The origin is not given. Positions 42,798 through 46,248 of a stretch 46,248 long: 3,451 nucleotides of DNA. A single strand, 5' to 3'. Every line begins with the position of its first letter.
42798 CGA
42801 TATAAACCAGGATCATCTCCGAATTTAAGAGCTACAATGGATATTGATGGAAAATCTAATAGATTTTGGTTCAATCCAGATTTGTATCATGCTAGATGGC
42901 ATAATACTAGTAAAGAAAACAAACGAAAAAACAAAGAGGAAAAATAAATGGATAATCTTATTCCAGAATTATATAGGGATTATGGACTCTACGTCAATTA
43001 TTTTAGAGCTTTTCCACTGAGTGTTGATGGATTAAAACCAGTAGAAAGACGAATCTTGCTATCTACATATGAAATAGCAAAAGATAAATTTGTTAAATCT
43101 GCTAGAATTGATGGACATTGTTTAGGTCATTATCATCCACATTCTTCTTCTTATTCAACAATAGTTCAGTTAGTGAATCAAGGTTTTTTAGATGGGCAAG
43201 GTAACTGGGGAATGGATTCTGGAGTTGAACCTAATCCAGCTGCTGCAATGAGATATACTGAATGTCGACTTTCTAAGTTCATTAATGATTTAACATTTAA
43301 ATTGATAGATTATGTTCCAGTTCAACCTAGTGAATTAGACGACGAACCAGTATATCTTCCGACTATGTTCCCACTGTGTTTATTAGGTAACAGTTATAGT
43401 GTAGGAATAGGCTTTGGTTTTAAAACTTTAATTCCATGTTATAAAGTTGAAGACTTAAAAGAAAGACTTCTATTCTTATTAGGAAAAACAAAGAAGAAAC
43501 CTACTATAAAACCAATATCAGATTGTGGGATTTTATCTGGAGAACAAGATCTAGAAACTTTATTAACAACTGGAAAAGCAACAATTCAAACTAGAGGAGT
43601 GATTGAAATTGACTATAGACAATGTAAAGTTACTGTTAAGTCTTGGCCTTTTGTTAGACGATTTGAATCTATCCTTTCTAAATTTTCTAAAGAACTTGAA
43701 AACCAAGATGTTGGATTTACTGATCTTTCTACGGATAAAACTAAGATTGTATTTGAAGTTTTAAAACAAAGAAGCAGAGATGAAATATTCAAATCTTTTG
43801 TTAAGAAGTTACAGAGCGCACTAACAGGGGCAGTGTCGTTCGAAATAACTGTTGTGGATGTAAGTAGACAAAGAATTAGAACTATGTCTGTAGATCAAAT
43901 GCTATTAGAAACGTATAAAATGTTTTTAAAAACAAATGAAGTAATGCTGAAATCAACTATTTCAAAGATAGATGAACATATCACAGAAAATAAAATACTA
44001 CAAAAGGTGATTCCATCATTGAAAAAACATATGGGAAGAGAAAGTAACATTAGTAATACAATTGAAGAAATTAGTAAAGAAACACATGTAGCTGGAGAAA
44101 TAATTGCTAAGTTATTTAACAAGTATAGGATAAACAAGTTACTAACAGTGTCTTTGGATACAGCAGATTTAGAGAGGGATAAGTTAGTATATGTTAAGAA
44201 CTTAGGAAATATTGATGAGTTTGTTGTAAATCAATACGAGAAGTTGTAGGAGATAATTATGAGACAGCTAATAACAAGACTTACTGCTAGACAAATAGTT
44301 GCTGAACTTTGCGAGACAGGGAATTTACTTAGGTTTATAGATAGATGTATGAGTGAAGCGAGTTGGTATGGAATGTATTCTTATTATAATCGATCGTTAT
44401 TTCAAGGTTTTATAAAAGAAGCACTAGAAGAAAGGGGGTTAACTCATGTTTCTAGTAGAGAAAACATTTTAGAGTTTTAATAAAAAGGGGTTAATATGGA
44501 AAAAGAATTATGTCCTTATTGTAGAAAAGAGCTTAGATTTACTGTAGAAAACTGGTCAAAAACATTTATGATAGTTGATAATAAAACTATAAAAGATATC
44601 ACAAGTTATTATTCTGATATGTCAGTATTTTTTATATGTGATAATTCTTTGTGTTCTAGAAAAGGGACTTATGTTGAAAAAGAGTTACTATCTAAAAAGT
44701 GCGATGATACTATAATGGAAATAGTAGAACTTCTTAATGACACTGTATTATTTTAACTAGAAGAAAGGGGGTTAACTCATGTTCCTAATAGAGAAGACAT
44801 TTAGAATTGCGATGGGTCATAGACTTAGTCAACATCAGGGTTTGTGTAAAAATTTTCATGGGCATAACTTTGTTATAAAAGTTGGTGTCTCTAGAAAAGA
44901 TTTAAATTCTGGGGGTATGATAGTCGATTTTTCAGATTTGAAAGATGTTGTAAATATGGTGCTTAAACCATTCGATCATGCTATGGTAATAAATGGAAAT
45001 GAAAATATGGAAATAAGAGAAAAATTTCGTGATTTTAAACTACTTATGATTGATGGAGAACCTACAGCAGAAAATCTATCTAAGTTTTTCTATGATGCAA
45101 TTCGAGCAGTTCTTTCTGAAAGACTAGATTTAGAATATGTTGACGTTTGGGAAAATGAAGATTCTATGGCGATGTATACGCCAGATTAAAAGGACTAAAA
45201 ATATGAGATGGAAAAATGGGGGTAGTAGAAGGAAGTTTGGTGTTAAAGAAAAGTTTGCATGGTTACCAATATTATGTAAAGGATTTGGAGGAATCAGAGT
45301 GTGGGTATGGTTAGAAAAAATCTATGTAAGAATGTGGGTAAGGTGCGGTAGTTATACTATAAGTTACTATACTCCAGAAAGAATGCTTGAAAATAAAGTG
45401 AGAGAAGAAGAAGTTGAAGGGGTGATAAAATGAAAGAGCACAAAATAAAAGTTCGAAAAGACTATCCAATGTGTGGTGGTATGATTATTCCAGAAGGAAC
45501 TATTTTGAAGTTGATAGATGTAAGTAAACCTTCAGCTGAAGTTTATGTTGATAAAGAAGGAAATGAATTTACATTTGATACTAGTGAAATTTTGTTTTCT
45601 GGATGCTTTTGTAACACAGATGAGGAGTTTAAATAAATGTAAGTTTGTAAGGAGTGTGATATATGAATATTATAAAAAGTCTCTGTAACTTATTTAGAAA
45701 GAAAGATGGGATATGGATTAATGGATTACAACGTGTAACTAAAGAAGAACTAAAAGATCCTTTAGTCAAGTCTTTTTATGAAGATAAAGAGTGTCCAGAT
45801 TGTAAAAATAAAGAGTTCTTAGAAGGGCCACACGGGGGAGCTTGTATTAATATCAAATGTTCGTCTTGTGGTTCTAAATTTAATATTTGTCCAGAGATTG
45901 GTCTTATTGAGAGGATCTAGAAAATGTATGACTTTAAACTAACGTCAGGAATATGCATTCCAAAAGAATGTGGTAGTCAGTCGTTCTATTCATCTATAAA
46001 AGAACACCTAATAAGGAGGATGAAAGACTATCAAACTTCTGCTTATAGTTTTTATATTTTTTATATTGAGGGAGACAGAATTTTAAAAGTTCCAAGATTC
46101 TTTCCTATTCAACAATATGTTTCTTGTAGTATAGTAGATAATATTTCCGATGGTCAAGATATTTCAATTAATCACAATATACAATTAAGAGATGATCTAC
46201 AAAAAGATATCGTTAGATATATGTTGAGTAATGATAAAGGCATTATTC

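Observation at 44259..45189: QueD homologue points to 7-deazaguanine DNA modification; its 5' end is duplicated 330 bp upstream, flanking an inserted small gene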

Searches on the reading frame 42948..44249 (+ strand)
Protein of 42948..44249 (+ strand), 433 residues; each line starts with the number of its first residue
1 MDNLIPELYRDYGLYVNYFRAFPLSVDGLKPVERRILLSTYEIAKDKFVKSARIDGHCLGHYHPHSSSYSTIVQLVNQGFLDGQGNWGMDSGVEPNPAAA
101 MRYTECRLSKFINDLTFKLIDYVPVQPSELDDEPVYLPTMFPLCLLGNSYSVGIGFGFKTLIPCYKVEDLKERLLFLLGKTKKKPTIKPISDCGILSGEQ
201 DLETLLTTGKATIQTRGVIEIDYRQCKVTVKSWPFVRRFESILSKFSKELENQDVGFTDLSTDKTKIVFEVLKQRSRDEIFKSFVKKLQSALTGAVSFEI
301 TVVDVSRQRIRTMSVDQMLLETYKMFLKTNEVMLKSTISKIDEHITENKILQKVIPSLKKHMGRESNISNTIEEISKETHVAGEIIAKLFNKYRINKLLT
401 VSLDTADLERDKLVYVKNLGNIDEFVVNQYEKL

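Call 6: search_protein_families(library=pfam, proteins=[window:42948-44249:+], max_evalue=0.01)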
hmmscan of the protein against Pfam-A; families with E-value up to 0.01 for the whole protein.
window:42948-44249:+ (433 aa): 1 family
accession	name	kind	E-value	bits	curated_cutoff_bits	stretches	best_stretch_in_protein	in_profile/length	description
PF00521.26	DNA_topoisoIV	-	1.9e-48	165.8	31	1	20-405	1-390/432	DNA gyrase/topoisomerase IV, subunit A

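Call 11: find_related_loci(query=window:42948-44246:+, collection=viral_contigs, flank=10000)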
Query window:42948-44246:+ (433 aa) in viral_contigs; peptide patterns used: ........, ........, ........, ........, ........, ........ (x = any residue, [..] = any of these).
16 stretches matched a pattern; 2 encode a relative of the query (tblastn E <= 1e-3); 2 distinct loci.
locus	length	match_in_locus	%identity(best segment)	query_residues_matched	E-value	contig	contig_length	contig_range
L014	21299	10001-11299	54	1-433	2e-149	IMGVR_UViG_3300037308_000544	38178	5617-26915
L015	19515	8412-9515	52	67-433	2e-116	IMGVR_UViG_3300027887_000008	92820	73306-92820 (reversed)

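Call 31: search_protein_families(library=ncbifam, proteins=[L015:15422-16447:+, L015:9530-9946:+, L014:11318-12220:+, L015:11365-11760:+, L015:15015-15410:+, L015:16454-16813:+, L015:16813-17205:+], max_evalue=0.001)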
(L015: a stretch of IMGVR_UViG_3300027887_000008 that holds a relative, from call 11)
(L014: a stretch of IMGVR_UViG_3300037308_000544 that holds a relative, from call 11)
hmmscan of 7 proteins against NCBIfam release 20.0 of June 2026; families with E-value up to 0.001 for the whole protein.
L015:15422-16447:+ (342 aa): 42 families (the best 25 are shown)
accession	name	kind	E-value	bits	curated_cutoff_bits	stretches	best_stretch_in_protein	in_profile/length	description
NF047865.1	rSAM_PapB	equivalog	3.3e-15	56.2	340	1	8-332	8-325/330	PapB family radical SAM/SPASM ranthipeptide maturase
TIGR04054.1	rSAM_NirJ1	equivalog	1.8e-12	46.6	650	1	6-183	39-203/387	putative heme d1 biosynthesis radical SAM protein NirJ1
NF038283.1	viperin_w_prok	equivalog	2.2e-11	43.5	180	1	4-130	3-121/281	viperin family antiviral radical SAM protein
TIGR04051.1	rSAM_NirJ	equivalog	3.3e-11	42.8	515.45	1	6-183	5-169/354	heme d1 biosynthesis radical SAM protein NirJ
NF033640.1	N_Twi_rSAM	subfamily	1.3e-10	41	170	1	11-223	119-339/398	twitch domain-containing radical SAM protein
TIGR02666.1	moaA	equivalog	1.5e-10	40.5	284.05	1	9-126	16-125/336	GTP 3',8-cyclase MoaA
TIGR04545.1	rSAM_ahbD_hemeb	equivalog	1.9e-10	40.7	500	1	6-191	3-176/339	heme b synthase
TIGR04053.2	TIGR04053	equivalog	2.1e-10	40.4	395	1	4-184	9-180/366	TIGR04053 family radical SAM/SPASM domain-containing protein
TIGR04347.1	pseudo_SAM_Halo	equivalog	2.6e-10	40.1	525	1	6-184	41-206/390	TIGR04347 family pseudo-SAM/SPASM protein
TIGR04546.1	rSAM_ahbC_deAc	equivalog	3.9e-10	39.1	650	1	6-183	42-206/390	12,18-didecarboxysiroheme deacetylase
TIGR04068.1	rSAM_ocin_clost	equivalog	4e-10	39.2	500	1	9-99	90-180/462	Cys-rich peptide radical SAM maturase CcpM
TIGR04055.1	rSAM_NirJ2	equivalog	5.7e-10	39.2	500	1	5-138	2-120/326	putative heme d1 biosynthesis radical SAM protein NirJ2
NF045574.1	sacti_mat_StsB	exception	1e-08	34.5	625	1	6-104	99-184/466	StsB family radical SAM/SPASM domain sactipeptide maturase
TIGR04250.1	SCM_rSAM_ScmE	equivalog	1.3e-08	34.2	400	1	9-179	9-167/358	SynChlorMet cassette radical SAM/SPASM protein ScmE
TIGR03961.1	rSAM_PTO1314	hypoth_equivalog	1.4e-08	34.4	306.05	1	5-186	25-187/332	PTO1314 family radical SAM protein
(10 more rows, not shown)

L015:9530-9946:+ (139 aa): 3 families
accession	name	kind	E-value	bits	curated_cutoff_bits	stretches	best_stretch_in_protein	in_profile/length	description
TIGR03367.1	queuosine_QueD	equivalog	4.3e-28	97.6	89.25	1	3-113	1-91/92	6-carboxytetrahydropterin synthase QueD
TIGR00039.1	6PTHBS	subfamily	8e-26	90.8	125.5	1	1-135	1-115/124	6-pyruvoyl tetrahydropterin synthase/6-carboxytetrahydropterin synthase family protein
TIGR03112.1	6_pyr_pter_rel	hypoth_equivalog_domain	0.00043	20.5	69.35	0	19-132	15-107/113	6-pyruvoyl tetrahydropterin synthase-related domain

L014:11318-12220:+ (301 aa): 5 families
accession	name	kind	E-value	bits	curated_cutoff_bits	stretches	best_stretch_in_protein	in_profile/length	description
TIGR00039.1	6PTHBS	subfamily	2.3e-26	92.5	125.5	1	189-296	2-113/124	6-pyruvoyl tetrahydropterin synthase/6-carboxytetrahydropterin synthase family protein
TIGR03367.1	queuosine_QueD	equivalog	7.2e-24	84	89.25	1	191-278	2-91/92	6-carboxytetrahydropterin synthase QueD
NF040563.1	guided_IscB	equivalog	9.4e-09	34.8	175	1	124-194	172-246/314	RNA-guided endonuclease IscB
NF041791.1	anti-phage_ZorE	equivalog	4.1e-06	25.9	600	1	131-186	193-255/358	type II Zorya anti-phage system protein ZorE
NF047912.1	ECs_2282_CxxC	subfamily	0.00042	20.2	37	0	143-186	2-40/60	ECs_2282 family putative zinc-binding protein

L015:11365-11760:+ (132 aa): 0 families

L015:15015-15410:+ (132 aa): 0 families

L015:16454-16813:+ (120 aa): 0 families

L015:16813-17205:+ (131 aa): 0 families

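Call 32: search_protein_families(library=phrogs, proteins=[L015:15422-16447:+], max_evalue=0.01)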
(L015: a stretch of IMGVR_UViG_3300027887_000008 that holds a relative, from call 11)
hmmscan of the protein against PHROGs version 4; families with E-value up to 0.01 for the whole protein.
L015:15422-16447:+ (342 aa): 5 families
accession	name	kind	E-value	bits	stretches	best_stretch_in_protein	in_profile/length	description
phrog_1802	-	other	1.2e-14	55.2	1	9-317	50-369/556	radical SAM domain-containing protein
phrog_21308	-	other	2.2e-07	30.4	1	3-97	413-499/735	radical SAM domain-containing protein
phrog_13987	-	other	1.8e-05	25.2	1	3-111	15-111/274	radical SAM domain-containing protein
phrog_2076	-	moron, auxiliary metabolic gene and host takeover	0.00023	21.8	1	8-114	36-131/247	QueE-like radical SAM domain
phrog_21141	-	unknown function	0.0071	17.4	0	71-131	46-105/120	-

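Call 52: search_dna_similar(query=window:42948-44246:+, collection=phages, mode=protein, max_rows=15)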
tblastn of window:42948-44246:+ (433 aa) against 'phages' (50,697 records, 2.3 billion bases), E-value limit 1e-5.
Records with a match: 1544; places in all: 1546; records where one place covers at least 80% of the query: 27.
Best place of each record, by identity: <60% 1544.
By first word of the organism name: Escherichia 595; Klebsiella 163; Shigella 82; Acinetobacter 75; Aeromonas 72; Erwinia 61; Bacillus 48; Enterobacteria 48; Yersinia 36; Enterobacter 35; and 51 more.
By host as written in the record: Escherichia coli 259; - 195; Erwinia amylovora 43; Klebsiella pneumoniae 36; Escherichia coli B 28; Aeromonas salmonicida 25; Escherichia coli O157:H7 23; Escherichia coli str. K-12 substr. MG1655 22; and 390 more.
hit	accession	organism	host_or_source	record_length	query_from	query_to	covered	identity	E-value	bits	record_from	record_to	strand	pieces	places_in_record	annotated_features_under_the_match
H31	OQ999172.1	Listeria phage LIS04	Listeria innocua ATCC 51742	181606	7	388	88%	31.3%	2e-22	106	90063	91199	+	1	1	DNA topoisomerase II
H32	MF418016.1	Bacillus phage vB_BceM-HSE3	Bacillus cereus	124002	7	433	99%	25.9%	5e-18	93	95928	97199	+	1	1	DNA topoisomerase IV subunit A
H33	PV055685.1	Pseudomonas phage QdP_Psa3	Pseudomonas syringae pv. actinidiae ...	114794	2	409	94%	26.3%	7e-25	113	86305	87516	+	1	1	DNA topoisomerase II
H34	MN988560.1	Rhizobium phage RHph_TM21B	R. phaseoli INC 1-2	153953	3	379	87%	27.5%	1e-21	103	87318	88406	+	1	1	DNA gyrase subunit A protein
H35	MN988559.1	Rhizobium phage RHph_TM39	R. phaseoli S20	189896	3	379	87%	27.5%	1e-21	103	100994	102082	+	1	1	DNA gyrase subunit A protein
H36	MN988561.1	Rhizobium phage RHph_TM61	R. etli NXC12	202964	3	379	87%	27.5%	1e-21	103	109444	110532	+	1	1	DNA gyrase subunit A protein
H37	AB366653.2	Ralstonia phage phiRSL1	-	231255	12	351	79%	30.4%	2e-26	118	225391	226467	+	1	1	gyrA: type IIA topoisomerase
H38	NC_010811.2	Ralstonia phage phiRSL1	-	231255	12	351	79%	30.4%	2e-26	118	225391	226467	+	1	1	gyrA: DNA topoisomerase II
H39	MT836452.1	Bacteriophage sp.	human fecal samples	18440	11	374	84%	27.6%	2e-22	106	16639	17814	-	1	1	record has no annotation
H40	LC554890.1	Ralstonia phage RP13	Ralstonia solanacearum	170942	1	328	76%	30.2%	9e-21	101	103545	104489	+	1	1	hypothetical protein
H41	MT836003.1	Bacteriophage sp.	human fecal samples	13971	9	319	72%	31.7%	4e-24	111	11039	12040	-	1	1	record has no annotation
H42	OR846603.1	Enterococcus phage Efs 1-1-1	Enterococcus faecalis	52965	7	338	77%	28.8%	3e-24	111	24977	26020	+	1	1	record has no annotation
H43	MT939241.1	Enterococcus phage 9183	Enterococcus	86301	20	351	77%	28.7%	8e-23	107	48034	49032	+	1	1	DNA topoisomerase IV subunit A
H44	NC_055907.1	Enterococcus phage 9183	Enterococcus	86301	20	351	77%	28.7%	8e-23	107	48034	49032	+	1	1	DNA topoisomerase II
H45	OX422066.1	Enterococcus phage Planchet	-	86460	20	351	77%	28.6%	9e-23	107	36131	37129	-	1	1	DNA topoisomerase 4 subunit A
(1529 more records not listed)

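Call 78: search_solved_structures(query=L015:15422-16447:+, max_evalue=0.001)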
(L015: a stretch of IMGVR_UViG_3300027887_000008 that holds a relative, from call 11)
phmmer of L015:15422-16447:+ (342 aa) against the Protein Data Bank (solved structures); distinct sequences matched with E-value up to 0.001: 2.
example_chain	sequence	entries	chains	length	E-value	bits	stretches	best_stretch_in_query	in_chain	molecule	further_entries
2fb2_A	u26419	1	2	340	0.00055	22.4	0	9-210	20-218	Molybdenum cofactor biosynthesis protein A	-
1tv7_A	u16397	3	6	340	0.00082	21.9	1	7-210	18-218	Molybdenum cofactor biosynthesis protein A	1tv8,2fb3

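Call 92: search_protein_families(library=pfam, proteins=[L015:15422-16447:+, L015:16454-16810:+, L015:16813-17202:+, L015:15015-15407:+], max_evalue=0.01)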
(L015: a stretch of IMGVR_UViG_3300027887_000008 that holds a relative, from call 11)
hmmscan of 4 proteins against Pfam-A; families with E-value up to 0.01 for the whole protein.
L015:15422-16447:+ (342 aa): 2 families
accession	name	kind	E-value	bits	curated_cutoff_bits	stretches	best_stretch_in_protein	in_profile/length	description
PF04055.27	Radical_SAM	-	3.9e-14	53.6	29.5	1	9-161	3-149/166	Radical SAM superfamily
PF13186.11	SPASM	-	0.0034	18.1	21.5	1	254-314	3-64/67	Iron-sulfur cluster-binding domain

L015:16454-16810:+ (119 aa): 1 family
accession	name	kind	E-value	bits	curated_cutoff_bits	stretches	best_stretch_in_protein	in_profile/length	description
PF10902.13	WYL_2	-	1.6e-07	32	26.7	1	29-92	10-68/74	WYL_2, Sm-like SH3 beta-barrel fold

L015:16813-17202:+ (130 aa): 0 families

L015:15015-15407:+ (131 aa): 0 families

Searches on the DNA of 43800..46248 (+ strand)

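Call 5: search_dna_similar(query=window:43900-46248:+, collection=phages, mode=near, max_rows=30)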
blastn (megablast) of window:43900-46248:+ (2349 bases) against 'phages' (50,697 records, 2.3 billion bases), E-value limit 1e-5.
No match.

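Call 56: search_rna_families(source=window, start=43800, end=46248, threshold=evalue, max_evalue=1)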
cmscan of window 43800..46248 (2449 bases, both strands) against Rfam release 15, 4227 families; matches with E-value up to 1: 1.
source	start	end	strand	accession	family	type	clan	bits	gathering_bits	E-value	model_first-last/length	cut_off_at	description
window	45087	45154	+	RF00153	SNORD62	Gene; snRNA; snoRNA; CD-box;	CL00068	22.9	39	0.25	1-86/86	no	Small nucleolar RNA SNORD62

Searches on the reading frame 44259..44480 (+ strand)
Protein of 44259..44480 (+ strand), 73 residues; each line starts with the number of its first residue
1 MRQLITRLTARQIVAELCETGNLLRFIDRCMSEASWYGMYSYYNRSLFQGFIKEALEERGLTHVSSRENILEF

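Call 6: search_protein_families(library=pfam, proteins=[window:44259-44480:+], max_evalue=0.01)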
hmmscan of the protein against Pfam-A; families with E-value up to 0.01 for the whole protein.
window:44259-44480:+ (73 aa): 0 families

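Call 32: search_protein_families(library=phrogs, proteins=[window:44259-44477:+], max_evalue=0.01)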
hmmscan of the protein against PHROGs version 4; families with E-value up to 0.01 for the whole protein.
window:44259-44477:+ (73 aa): 0 families
